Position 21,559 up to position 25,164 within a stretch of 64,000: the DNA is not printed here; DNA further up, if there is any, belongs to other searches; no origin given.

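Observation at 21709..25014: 1101-aa single-gene GNAT-fusion protein of unknown function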

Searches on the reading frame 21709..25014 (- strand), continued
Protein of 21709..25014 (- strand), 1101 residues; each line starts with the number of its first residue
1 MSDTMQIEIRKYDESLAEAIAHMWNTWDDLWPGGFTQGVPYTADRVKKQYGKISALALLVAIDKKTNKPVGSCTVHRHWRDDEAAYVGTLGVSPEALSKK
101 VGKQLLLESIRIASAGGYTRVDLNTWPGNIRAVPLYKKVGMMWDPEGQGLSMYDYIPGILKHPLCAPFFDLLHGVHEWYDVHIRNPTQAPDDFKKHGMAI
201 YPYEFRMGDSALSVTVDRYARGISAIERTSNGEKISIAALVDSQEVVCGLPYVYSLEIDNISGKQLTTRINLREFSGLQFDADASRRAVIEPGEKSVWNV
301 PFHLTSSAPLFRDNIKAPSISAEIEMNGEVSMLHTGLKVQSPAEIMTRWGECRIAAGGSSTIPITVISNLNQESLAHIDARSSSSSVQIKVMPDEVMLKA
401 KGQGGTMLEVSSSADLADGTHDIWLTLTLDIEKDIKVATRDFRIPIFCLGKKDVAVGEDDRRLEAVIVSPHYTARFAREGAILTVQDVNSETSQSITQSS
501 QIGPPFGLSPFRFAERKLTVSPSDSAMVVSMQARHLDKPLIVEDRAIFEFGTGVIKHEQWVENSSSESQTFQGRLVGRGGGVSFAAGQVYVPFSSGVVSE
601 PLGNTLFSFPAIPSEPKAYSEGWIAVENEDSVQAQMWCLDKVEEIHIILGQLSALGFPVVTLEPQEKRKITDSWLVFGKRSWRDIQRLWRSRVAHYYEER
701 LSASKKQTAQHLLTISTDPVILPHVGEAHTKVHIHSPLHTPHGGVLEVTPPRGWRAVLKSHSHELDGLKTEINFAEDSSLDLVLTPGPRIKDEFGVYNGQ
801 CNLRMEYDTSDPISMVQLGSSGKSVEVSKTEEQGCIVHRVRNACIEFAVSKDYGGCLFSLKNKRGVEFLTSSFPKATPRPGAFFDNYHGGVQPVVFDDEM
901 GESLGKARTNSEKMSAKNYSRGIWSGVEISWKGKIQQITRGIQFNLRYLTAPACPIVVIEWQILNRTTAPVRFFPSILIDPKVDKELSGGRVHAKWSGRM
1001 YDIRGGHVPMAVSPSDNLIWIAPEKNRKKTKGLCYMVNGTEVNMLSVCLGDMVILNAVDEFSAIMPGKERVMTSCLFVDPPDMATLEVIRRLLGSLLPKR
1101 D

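Call 14: find_encoding_contigs(protein=P0109, flank=8000, max_places=2)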
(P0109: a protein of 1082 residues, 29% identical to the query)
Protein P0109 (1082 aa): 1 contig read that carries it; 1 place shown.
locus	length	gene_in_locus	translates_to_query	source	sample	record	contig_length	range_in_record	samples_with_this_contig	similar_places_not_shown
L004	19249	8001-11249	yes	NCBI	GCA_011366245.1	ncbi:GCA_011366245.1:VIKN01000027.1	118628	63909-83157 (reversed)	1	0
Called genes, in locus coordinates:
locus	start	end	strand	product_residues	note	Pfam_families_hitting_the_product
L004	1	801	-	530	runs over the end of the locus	PF07969:Amidohydro_3, PF01979:Amidohydro_1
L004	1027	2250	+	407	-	PF08714:Fae, PF00215:OMPdecase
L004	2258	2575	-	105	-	PF02656:DUF202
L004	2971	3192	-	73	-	-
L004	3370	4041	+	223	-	-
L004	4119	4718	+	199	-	-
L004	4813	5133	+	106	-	-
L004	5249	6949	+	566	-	PF09378:HAS-barrel (faint), PF01935:DUF87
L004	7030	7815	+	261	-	PF12746:GNAT_acetyltran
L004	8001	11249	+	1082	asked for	PF00583:Acetyltransf_1, PF13508:Acetyltransf_7 (weak), PF11614:FixG_C (faint)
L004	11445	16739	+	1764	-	PF17957:Big_7 (faint), PF09136:Glucodextran_B (faint), PF19077:Big_13 (faint)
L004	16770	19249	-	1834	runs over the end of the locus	PF13517:FG-GAP_3 (faint), PF01839:FG-GAP (faint), PF09136:Glucodextran_B (faint), PF17957:Big_7 (faint), PF19077:Big_13 (faint)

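Call 21: search_solved_structures(query=A1, max_evalue=1, show_alignments=2)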
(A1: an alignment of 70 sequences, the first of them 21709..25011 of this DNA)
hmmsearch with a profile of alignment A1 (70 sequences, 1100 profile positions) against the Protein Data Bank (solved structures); distinct sequences matched with E-value up to 1: 13.
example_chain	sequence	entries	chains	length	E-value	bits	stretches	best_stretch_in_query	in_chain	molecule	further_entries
2ge3_A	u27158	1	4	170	2.1e-08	35.6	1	60-141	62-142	probable acetyltransferase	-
2vi7_A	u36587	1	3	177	8.4e-06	27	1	53-141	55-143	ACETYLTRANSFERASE PA1377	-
1mk4_A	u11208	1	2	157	3.3e-05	25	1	64-125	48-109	Hypothetical protein yqjY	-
1tiq_A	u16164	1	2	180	0.00014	22.9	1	99-142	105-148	Protease synthase and sporulation negative regulatory protein PAI 1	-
7wx5_A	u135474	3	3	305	0.0014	19.6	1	90-141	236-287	N-acetyltransferase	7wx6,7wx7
3pp9_A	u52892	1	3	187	0.0043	18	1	44-141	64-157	Putative streptothricin acetyltransferase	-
1yvk_A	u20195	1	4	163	0.098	13.5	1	96-141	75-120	hypothetical protein BSU33890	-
3k9u_A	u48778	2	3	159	0.21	12.4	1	93-118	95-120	PaiA Acetyltransferase | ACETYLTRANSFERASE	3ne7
3f0a_A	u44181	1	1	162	0.21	12.4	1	93-118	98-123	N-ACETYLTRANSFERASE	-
3fix_A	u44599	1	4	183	0.25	12.2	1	93-118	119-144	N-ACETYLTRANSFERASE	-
2ae6_A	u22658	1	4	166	0.39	11.5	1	51-142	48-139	acetyltransferase, GNAT family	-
6yzz_A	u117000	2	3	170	0.74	10.6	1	85-141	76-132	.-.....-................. 50 | Acyl-CoA N-acyltransferases (NAT) superfamily protein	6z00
7k09_A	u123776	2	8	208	0.9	10.3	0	77-118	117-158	Puromycin N-acetyltransferase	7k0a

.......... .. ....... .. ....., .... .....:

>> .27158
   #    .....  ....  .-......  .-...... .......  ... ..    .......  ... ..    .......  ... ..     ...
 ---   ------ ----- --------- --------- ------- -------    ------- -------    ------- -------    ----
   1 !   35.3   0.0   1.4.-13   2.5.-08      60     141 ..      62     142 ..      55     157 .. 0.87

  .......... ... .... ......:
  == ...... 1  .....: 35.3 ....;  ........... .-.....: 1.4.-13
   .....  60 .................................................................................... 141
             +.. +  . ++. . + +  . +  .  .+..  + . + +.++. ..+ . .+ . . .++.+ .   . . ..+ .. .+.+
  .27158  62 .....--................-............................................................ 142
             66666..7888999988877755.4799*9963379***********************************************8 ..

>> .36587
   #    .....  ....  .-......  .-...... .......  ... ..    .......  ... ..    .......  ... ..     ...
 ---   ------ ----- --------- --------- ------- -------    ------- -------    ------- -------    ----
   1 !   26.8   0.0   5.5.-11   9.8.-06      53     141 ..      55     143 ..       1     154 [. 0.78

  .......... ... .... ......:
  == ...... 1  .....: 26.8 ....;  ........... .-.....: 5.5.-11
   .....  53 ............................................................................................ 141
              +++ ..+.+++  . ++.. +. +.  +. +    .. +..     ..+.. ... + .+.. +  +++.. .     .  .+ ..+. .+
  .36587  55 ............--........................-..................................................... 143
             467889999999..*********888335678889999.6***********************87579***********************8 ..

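Call 25: predict_structure(alignment_id=A1)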
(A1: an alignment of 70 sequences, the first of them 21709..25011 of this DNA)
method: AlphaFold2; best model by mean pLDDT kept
length: 1100 residues; sequences in the alignment: 70
mean_pLDDT: 88.2   pTM: 0.82
mean pLDDT of the five models: 88.2, 87.4, 86.6, 86.4, 81.9
residues with pLDDT >= 90: 665; 70-90: 366; 50-70: 55; < 50: 14
segments of 3 or more residues with pLDDT < 50: 699-709
pLDDT, mean of each block of 10 residues (from residue 1): 85 92 83 74 83 86 93 88 89 88 94 94 72 89 84 95 92 89 86 93 94 96 94 93 94 95 91 95 93 95 94 91 92 96 88 93 94 94 91 92 94 94 95 88 92 92 93 94 86 85 63 91 95 89 96 96 93 80 81 79 79 85 89 94 89 91 96 92 92 75 36 79 88 72 86 80 66 79 89 91 83 91 94 94 96 94 94 74 77 87 85 95 95 91 97 96 93 93 86 86 77 90 85 89 83 86 90 95 91 75
secondary structure, 60 per line:
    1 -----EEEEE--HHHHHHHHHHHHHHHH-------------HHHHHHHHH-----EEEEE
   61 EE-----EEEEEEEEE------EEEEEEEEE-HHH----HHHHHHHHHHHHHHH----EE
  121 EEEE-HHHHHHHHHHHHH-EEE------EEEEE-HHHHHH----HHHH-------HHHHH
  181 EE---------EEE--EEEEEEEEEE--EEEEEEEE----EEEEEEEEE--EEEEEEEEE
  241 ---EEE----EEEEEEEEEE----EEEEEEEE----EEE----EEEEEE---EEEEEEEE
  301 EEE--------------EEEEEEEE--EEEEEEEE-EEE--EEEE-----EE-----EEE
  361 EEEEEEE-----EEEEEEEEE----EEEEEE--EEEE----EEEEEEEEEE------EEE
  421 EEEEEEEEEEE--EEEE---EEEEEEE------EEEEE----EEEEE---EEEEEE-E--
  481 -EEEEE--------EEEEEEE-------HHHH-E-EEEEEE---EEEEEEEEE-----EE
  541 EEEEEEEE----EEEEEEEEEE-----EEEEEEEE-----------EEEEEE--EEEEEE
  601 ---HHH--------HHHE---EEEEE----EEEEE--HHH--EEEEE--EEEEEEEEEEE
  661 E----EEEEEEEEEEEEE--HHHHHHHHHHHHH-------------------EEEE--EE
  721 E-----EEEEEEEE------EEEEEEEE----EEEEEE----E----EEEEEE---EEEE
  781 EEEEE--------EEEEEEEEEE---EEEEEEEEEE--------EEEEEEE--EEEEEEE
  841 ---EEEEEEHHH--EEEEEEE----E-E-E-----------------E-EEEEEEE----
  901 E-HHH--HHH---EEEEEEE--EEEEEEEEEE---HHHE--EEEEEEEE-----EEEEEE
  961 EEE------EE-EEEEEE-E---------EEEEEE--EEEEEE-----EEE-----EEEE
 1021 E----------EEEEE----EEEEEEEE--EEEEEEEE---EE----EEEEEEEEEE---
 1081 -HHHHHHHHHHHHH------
elements in order (helices of 4 or more, strands of 3 or more residues): E6-10 H13-28 H42-50 E56-62 E68-76 E83-91 H100-114 E119-124 H126-138 E140-142 E149-153 H155-160 H165-168 H176-180 E192-194 E197-206 E209-216 E221-229 E232-240 E244-246 E251-260 E265-272 E277-279 E284-289 E293-303 E318-325 E328-335 E337-339 E342-345 E358-367 E373-381 E386-391 E394-397 E402-411 E418-431 E434-437 E441-447 E454-458 E463-467 E471-476 E482-486 E495-501 H509-512 E516-521 E525-533 E539-548 E553-562 E568-575 E587-592 E595-600 E622-626 E631-635 E643-647 E650-661 E666-678 H681-693 E713-716 E719-721 E727-734 E741-748 E753-758 E768-773 E777-785 E794-803 E807-816 E825-831 E834-840 E844-849 E855-861 E890-896 E914-920 E923-932 E942-949 E955-963 E973-978 E990-995 E998-1003 E1009-1011 E1017-1021 E1032-1036 E1041-1048 E1051-1058 E1068-1077 H1082-1094

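Call 31: fold_search(model_id=the predicted structure, library=pdb)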
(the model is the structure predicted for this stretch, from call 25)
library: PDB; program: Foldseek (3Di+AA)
matches with E <= 10: 1805; with E <= 0.001: 417
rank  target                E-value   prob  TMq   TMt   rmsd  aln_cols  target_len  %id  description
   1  7som_D                2.6e-14  1.00  0.10  0.08  41.0      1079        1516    9  Ciliary C2 central pair apparatus isolated from Chlamydomonas reinhardtii (released 2022-04-13)
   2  7sqc_O0               8.2e-14  1.00  0.14  0.14  54.8      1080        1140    9  Ciliary C1 central pair apparatus isolated from Chlamydomonas reinhardtii (released 2022-04-13)
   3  9ijj_h                1.5e-13  1.00  0.10  0.08  40.7      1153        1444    8  In situ structure of the central apparatus in mouse sperm axoneme. (released 2025-06-04)
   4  9ijj_C                4.4e-13  1.00  0.13  0.14  53.3       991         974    9  In situ structure of the central apparatus in mouse sperm axoneme. (released 2025-06-04)
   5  7sqc_2B               1.6e-12  1.00  0.12  0.16  55.4       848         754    8  Ciliary C1 central pair apparatus isolated from Chlamydomonas reinhardtii (released 2022-04-13)
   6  7sqc_2A               9.2e-12  1.00  0.13  0.17  57.0       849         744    9  Ciliary C1 central pair apparatus isolated from Chlamydomonas reinhardtii (released 2022-04-13)
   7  9ijj_4G               1.4e-11  1.00  0.11  0.04  85.0      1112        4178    8  In situ structure of the central apparatus in mouse sperm axoneme. (released 2025-06-04)
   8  9ijj_P                6.4e-11  1.00  0.10  0.17  32.8       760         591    7  In situ structure of the central apparatus in mouse sperm axoneme. (released 2025-06-04)
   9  9ijj_E                1.9e-10  1.00  0.09  0.18  28.7       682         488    8  In situ structure of the central apparatus in mouse sperm axoneme. (released 2025-06-04)
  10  9ijj_4H               2.1e-10  1.00  0.11  0.04  116.4      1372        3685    7  In situ structure of the central apparatus in mouse sperm axoneme. (released 2025-06-04)
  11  8ayh_B                2.2e-10  1.00  0.11  0.13  33.0       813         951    8  Structure of Complement C5 in Complex with small molecule inhibitor and CVF (released 2022-12-21)
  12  9ijj_4A               3.6e-10  1.00  0.10  0.05  52.1      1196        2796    7  In situ structure of the central apparatus in mouse sperm axoneme. (released 2025-06-04)
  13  8b0g_A                8.2e-10  1.00  0.11  0.11  34.0       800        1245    9  2C9, C5b9-CD59 structure (released 2023-02-22)
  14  8b0f_A                1.0e-09  1.00  0.12  0.11  33.0       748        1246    9  CryoEM structure of C5b8-CD59 (released 2023-02-22)
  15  6tav_A                1.1e-09  1.00  0.10  0.09  38.9      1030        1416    9  Crystal structure of endopeptidase-induced alpha2-macroglobulin (released 2021-05-12)
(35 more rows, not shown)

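Call 46: search_protein_representatives(alignment_id=A2)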
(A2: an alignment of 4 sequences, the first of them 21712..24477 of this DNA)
Query: 4 sequences, 918 profile positions. Proteins with E-value up to 0.001 (for the whole library): 630; up to 1e-10: 419; up to 1e-30: 175. The best 150 are listed.
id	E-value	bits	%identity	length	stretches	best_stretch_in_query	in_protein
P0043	0.0e+00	1537.7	-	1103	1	1-918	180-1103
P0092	0.0e+00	1383.4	-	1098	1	1-918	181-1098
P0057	3.8e-268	908.5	-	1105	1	2-918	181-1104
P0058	1.1e-259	880.6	-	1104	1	3-917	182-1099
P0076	2.9e-257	872.5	-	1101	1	2-915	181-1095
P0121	1.4e-251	853.7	-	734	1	185-916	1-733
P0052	2.4e-250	849.6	-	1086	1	2-914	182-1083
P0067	2.2e-249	846.5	-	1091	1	2-914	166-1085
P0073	2.8e-249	846.1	-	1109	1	2-916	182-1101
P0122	2.3e-247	839.8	-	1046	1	1-918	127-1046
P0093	2.0e-233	793.7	-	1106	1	3-916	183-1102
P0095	4.3e-229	779.3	-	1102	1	1-914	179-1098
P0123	2.4e-211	720.6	-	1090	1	2-915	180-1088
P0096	2.3e-206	704.1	-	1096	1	4-915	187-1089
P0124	1.1e-205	701.8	-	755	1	173-917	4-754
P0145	2.2e-74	267.4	-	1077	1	3-915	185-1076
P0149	1.1e-65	238.5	-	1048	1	7-815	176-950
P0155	2.4e-58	214.3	-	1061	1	5-790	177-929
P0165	1.3e-51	192.0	-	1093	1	19-914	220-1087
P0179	3.6e-47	177.3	-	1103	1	4-900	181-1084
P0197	4.0e-44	167.2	-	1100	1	4-914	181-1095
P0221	2.2e-40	154.8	-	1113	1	8-805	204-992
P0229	3.5e-38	147.6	-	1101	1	6-799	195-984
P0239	1.5e-36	142.1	-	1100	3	148-899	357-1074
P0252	1.5e-34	135.5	-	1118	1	7-791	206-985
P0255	3.0e-34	134.5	-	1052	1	4-816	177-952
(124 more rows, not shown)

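Call 47: list_cluster_members(proteins=[P0145, P0149, P0155, P0165, P0179, P0197, P0221, P0239, P0252, P0255])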
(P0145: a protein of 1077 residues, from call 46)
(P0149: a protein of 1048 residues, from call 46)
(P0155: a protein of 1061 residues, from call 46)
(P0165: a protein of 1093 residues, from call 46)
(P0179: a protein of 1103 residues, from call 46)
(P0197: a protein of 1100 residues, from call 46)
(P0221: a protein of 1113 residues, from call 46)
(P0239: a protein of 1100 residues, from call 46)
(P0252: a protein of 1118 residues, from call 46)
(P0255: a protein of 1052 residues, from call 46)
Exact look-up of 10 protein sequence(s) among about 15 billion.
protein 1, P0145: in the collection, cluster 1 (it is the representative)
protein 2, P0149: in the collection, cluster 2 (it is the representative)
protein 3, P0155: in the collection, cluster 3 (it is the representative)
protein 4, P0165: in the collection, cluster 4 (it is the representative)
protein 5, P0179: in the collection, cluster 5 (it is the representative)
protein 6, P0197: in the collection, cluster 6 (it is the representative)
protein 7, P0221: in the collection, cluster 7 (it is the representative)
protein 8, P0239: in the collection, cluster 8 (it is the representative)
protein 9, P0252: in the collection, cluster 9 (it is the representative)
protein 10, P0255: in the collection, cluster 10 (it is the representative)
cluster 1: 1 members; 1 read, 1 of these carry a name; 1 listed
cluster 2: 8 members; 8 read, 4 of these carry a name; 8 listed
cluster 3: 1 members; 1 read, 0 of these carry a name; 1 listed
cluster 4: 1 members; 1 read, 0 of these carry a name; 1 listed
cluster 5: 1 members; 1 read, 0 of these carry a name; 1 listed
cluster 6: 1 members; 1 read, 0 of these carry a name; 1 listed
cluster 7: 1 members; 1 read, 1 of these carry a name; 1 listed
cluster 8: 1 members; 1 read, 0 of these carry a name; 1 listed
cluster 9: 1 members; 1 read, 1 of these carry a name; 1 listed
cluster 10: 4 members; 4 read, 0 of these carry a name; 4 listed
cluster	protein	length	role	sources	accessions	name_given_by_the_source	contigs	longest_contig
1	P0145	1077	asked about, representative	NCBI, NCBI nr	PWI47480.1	hypothetical protein CEE45_11740 [Candidatus Heimdallarchaeota archaeon B3_Heim] | MAG: hypothetical protein CEE45_11740 [Candidatus Heimdallarchaeota archaeon B3_Heim]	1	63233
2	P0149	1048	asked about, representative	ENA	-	-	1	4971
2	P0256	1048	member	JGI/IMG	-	GNAT superfamily N-acetyltransferase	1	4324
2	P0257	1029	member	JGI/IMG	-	GNAT superfamily N-acetyltransferase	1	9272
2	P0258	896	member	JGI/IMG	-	GNAT superfamily N-acetyltransferase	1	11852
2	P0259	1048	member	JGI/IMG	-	GNAT superfamily N-acetyltransferase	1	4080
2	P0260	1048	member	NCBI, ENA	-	-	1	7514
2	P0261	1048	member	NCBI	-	-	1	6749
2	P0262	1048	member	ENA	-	-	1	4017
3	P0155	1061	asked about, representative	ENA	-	-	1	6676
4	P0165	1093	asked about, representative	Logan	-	-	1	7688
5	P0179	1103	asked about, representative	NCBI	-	-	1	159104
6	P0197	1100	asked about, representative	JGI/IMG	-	-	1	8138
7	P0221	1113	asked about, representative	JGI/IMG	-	ribosomal protein S18 acetylase RimI-like enzyme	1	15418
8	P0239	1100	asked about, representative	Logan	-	-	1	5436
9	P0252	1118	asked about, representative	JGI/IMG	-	ribosomal protein S18 acetylase RimI-like enzyme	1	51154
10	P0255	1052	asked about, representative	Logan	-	-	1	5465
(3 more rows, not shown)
